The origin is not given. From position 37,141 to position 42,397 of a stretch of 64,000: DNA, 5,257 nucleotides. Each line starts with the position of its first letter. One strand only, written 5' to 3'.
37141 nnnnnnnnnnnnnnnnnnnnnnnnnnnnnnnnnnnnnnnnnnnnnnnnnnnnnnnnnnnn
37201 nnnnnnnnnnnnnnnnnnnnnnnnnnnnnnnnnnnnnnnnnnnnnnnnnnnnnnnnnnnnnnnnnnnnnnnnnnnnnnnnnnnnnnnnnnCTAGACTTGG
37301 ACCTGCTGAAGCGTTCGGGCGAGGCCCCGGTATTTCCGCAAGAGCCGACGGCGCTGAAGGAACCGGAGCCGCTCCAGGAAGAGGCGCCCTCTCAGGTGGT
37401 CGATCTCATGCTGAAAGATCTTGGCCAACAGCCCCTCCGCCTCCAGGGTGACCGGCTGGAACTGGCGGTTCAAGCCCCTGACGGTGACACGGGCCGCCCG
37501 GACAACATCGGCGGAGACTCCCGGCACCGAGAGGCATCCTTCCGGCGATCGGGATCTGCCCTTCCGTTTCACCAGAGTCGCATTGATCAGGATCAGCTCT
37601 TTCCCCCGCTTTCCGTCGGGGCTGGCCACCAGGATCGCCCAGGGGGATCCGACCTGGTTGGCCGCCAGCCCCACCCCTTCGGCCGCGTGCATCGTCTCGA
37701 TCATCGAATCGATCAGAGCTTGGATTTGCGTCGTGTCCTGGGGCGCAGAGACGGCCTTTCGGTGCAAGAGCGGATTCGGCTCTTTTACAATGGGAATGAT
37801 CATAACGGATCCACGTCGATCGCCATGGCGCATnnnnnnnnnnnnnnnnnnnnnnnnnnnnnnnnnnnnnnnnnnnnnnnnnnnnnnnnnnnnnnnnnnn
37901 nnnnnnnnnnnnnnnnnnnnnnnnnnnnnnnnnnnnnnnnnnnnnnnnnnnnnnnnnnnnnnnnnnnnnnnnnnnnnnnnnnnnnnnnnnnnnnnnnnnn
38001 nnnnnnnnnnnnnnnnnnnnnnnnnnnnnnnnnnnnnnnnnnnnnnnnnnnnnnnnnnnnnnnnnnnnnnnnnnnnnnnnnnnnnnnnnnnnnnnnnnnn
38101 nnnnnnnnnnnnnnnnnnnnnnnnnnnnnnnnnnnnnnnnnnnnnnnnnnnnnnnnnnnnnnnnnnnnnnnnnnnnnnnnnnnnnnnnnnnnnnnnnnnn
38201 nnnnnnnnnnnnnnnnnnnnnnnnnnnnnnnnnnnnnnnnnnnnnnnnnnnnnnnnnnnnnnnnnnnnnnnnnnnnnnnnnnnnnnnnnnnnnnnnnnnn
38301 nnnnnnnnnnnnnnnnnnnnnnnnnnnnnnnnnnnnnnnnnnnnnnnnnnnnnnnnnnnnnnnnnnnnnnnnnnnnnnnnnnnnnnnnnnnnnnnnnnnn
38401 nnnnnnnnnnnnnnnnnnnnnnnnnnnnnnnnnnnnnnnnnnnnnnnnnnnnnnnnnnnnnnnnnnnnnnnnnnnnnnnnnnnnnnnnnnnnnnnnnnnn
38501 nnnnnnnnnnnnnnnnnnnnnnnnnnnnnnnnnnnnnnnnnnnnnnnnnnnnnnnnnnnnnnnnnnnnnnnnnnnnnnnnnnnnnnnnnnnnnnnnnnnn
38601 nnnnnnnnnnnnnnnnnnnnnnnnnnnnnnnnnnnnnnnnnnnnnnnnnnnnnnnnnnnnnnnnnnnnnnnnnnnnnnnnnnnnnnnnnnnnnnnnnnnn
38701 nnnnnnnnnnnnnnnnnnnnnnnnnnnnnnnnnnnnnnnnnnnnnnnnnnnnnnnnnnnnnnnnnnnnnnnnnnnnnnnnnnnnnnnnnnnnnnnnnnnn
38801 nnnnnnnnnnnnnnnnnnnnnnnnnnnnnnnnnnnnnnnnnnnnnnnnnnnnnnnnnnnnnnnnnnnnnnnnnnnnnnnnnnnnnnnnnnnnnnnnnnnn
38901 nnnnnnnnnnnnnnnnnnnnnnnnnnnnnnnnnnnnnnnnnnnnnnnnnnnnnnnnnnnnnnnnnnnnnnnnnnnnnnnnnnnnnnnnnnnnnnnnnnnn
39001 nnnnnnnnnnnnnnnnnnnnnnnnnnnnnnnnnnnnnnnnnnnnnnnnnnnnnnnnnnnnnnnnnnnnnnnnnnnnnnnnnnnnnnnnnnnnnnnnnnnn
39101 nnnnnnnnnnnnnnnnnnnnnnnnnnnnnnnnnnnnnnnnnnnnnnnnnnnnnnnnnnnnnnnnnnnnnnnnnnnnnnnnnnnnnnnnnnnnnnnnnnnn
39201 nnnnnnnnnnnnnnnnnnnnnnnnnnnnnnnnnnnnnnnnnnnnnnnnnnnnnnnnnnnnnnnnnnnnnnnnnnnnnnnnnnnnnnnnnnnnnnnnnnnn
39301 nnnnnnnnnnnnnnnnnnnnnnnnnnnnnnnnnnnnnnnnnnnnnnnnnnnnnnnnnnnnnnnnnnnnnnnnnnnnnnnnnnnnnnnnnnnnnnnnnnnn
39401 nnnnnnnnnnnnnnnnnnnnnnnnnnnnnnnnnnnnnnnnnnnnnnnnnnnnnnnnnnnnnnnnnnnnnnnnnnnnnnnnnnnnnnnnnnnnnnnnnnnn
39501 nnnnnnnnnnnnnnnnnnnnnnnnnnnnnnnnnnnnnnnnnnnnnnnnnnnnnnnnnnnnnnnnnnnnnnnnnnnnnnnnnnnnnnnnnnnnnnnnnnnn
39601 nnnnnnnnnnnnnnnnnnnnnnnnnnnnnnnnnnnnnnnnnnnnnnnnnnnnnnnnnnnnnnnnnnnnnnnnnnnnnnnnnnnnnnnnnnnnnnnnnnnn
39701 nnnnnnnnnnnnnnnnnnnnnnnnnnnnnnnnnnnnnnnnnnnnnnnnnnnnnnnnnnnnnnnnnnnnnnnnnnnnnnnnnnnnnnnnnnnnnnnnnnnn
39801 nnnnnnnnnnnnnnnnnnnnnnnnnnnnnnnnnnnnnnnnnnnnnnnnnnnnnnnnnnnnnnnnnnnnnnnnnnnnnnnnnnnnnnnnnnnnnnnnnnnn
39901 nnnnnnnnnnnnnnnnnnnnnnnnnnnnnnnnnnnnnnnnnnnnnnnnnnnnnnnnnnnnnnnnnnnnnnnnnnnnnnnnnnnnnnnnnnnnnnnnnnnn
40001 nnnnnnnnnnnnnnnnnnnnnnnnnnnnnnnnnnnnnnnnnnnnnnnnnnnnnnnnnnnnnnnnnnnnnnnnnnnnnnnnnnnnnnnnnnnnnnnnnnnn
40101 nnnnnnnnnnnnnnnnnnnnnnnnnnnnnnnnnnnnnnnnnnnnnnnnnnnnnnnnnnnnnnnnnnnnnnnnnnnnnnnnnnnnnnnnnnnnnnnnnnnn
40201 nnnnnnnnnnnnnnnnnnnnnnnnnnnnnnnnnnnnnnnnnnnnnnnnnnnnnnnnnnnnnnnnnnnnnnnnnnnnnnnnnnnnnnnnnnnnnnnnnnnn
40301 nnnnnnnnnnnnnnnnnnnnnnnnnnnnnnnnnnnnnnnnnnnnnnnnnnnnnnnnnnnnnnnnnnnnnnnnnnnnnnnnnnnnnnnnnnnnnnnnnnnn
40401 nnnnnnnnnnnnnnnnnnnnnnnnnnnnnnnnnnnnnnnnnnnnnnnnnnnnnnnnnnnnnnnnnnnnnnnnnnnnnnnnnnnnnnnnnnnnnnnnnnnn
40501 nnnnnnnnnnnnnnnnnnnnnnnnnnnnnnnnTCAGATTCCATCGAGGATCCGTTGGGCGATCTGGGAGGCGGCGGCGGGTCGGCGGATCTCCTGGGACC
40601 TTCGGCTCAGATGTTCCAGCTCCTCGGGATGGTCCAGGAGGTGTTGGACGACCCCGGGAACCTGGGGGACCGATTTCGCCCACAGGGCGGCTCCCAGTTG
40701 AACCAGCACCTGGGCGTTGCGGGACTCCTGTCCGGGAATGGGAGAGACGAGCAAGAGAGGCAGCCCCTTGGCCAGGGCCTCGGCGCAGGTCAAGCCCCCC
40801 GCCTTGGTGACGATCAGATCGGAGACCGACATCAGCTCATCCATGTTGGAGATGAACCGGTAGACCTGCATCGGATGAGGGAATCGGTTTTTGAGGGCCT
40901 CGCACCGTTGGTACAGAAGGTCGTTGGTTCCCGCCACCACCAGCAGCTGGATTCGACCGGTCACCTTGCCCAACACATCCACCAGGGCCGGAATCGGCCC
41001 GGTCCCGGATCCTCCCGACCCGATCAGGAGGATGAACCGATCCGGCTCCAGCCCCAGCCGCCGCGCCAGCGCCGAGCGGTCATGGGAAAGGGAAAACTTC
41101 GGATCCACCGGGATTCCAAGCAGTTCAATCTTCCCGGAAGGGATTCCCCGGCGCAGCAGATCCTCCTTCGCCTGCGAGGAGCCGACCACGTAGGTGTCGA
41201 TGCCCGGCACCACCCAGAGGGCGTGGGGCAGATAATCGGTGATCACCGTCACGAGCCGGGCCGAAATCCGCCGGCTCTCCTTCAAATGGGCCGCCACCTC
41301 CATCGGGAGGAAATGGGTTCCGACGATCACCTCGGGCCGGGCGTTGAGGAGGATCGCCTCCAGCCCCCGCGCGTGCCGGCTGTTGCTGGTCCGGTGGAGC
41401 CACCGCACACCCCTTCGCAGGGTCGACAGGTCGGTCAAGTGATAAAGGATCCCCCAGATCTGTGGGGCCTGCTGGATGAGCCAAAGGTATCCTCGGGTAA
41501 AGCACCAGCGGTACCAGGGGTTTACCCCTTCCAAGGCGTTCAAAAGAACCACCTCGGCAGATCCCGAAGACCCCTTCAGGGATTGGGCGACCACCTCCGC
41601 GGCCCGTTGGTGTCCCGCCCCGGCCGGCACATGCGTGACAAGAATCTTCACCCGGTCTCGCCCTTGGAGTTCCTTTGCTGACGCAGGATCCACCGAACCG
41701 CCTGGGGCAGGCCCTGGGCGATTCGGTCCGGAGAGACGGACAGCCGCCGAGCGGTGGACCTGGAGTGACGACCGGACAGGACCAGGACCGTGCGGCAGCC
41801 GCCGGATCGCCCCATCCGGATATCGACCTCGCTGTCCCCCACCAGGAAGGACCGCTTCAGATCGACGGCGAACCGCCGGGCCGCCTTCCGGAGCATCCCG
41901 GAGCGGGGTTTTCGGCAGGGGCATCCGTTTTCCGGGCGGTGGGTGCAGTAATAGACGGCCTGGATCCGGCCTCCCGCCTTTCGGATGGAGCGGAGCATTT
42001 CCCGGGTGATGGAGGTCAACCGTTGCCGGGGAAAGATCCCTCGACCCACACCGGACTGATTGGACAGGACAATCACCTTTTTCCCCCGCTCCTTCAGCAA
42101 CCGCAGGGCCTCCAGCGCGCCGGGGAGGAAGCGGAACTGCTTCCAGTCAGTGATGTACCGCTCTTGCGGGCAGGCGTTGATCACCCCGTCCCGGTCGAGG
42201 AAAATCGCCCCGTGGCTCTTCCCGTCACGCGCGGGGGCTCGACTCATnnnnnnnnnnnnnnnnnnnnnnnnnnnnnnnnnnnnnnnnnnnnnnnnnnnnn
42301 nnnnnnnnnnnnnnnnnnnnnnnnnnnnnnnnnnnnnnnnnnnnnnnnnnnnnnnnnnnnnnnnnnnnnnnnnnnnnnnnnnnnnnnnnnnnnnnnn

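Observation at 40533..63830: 23-kb envelope glycan/LPS locus with an Arn-like module (ArnC-like, ArnT-like, UXS/ArnA-decarboxylase-like, two CE4 enzymes) and four SAM methyltransferases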

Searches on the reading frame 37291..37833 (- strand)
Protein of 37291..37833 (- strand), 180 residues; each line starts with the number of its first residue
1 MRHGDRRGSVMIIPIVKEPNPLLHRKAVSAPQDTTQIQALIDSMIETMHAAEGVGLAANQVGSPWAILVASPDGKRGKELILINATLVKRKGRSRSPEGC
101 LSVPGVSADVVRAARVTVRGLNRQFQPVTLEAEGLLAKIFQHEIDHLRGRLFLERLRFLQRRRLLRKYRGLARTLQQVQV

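Call 40: search_protein_families(library=pfam, proteins=[window:37291-37833:-], max_evalue=0.001)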
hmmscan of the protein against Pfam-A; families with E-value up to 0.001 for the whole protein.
window:37291-37833:- (180 aa): 1 family
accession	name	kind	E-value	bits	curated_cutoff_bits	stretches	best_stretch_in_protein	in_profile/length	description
PF01327.26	Pep_deformylase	-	7.5e-43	146.2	22.8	1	14-160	3-154/156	Polypeptide deformylase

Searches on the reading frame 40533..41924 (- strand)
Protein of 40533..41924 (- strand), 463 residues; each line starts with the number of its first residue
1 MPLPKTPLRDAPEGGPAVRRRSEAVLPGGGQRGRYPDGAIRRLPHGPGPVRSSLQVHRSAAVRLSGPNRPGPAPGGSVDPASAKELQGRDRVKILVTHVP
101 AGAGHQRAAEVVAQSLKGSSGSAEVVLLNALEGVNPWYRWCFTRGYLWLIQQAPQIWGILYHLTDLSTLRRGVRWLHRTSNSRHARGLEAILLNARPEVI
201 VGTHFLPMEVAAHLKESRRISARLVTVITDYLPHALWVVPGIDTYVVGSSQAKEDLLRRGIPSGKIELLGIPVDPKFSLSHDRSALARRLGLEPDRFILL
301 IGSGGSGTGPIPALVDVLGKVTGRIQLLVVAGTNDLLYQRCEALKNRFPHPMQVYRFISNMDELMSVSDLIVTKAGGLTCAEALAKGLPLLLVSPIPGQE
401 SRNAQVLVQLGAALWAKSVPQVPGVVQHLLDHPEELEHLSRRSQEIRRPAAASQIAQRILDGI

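Call 4: search_protein_families(library=pfam, proteins=[window:40533-41924:-])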
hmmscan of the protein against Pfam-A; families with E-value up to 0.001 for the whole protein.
window:40533-41924:- (463 aa): 2 families
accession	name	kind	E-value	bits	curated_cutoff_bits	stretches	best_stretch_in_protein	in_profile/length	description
PF06925.17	MGDG_synth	-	5e-25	89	25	1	105-273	1-169/169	Monogalactosyldiacylglycerol (MGDG) synthase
PF04101.22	Glyco_tran_28_C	-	2.1e-14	54.3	22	1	322-443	29-154/166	Glycosyltransferase family 28 C-terminal domain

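Call 9: search_protein_families(library=ncbifam, proteins=[window:40533-41924:-], max_evalue=0.00001)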
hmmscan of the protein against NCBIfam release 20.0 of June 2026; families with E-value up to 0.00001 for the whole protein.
window:40533-41924:- (463 aa): 3 families
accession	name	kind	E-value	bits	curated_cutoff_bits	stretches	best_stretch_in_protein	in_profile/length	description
NF010135.0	PRK13609.1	equivalog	1.6e-58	198.5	500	1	92-461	5-367/388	diglucosyl diacylglycerol synthase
NF010134.0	PRK13608.1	equivalog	5.1e-38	131.1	557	1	190-461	98-367/391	diglucosyl diacylglycerol synthase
TIGR01133.1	murG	equivalog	5.8e-15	55.1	250.25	1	283-459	173-353/353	undecaprenyldiphospho-muramoylpentapeptide beta-N-acetylglucosaminyltransferase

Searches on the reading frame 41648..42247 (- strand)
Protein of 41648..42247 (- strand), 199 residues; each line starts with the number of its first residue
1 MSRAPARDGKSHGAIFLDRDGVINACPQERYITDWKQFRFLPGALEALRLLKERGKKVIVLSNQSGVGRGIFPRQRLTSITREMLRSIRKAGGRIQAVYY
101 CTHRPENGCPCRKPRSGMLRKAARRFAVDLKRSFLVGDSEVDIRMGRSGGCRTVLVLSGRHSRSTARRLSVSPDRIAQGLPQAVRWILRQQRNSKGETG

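Call 4: search_protein_families(library=pfam, proteins=[window:41648-42247:-])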
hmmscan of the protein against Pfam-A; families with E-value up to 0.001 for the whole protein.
window:41648-42247:- (199 aa): 6 families
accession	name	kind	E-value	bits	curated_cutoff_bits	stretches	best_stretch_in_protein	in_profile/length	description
PF13242.12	Hydrolase_like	-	4.9e-18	65.3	22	1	111-182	2-74/75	HAD-hyrolase-like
PF00702.32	Hydrolase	-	3.7e-09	37.7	26.4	1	28-150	87-191/191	haloacid dehalogenase-like hydrolase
PF08645.17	PNK3P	-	2.9e-08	34.1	22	1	32-139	24-126/161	Polynucleotide kinase 3 phosphatase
PF13419.12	HAD_2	-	7.3e-07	29.9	23.8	1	112-156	134-178/178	Haloacid dehalogenase-like hydrolase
PF12710.13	HAD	-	2.8e-06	28.3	27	1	32-147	77-189/189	haloacid dehalogenase-like hydrolase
PF13344.12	Hydrolase_6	-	4.2e-06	27.2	27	1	15-67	1-42/101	Haloacid dehalogenase-like hydrolase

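Call 9: search_protein_families(library=ncbifam, proteins=[window:41648-42247:-], max_evalue=0.00001)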
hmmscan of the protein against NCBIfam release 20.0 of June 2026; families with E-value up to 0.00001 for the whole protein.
window:41648-42247:- (199 aa): 14 families
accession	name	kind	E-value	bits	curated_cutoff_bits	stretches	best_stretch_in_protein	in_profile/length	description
NF006506.0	PRK08942.1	equivalog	3.6e-51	173.3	178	1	13-191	4-181/182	D-glycero-beta-D-manno-heptose 1,7-bisphosphate 7-phosphatase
TIGR01656.1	Histidinol-ppas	subfamily_domain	5.9e-41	139.8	84.15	1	14-157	2-147/149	histidinol-phosphate phosphatase domain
TIGR01662.1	HAD-SF-IIIA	subfamily_domain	1.5e-33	115.9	44.6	1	14-157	2-139/141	HAD-IIIA family hydrolase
TIGR00213.1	GmhB_yaeD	subfamily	1.1e-32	113.1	149.6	1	14-158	3-152/176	D-glycero-beta-D-manno-heptose 1,7-bisphosphate 7-phosphatase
NF050049.1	HBPPhtaseGmhB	domain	2.2e-28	99.2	250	1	13-158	4-145/171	D-glycero-alpha-D-manno-heptose-1,7-bisphosphate 7-phosphatase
NF005264.0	PRK06769.1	equivalog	1.5e-26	93.2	217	1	13-190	5-174/175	HAD-IIIA family hydrolase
NF003937.0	PRK05446.1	equivalog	1e-25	90.5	443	1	14-160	5-152/355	bifunctional histidinol-phosphatase/imidazoleglycerol-phosphate dehydratase HisB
TIGR01261.1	hisB_Nterm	equivalog_domain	2.7e-24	85.5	140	1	14-148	3-138/161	histidinol-phosphatase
TIGR01452.1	PGP_euk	subfamily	9.5e-11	41.6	201.95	1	92-163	183-253/279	phosphoglycolate/pyridoxal phosphate family phosphatase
TIGR01460.1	HAD-SF-IIA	subfamily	2.9e-08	33.8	100.15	0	39-66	14-41/246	HAD-IIA family hydrolase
TIGR01664.1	DNA-3'-Pase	equivalog_domain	6.5e-08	32.7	107.65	1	31-139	33-136/167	DNA 3'-phosphatase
TIGR01449.2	PGP_bact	equivalog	2.6e-07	30.4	180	1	111-164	139-192/213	phosphoglycolate phosphatase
NF009695.0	PRK13222.1-2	equivalog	7.2e-07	28.9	225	1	109-188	146-223/226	phosphoglycolate phosphatase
TIGR01668.1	YqeG_hyp_ppase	hypoth_equivalog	1.6e-06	27.8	89.1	1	33-165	37-144/170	YqeG family HAD IIIA-type phosphatase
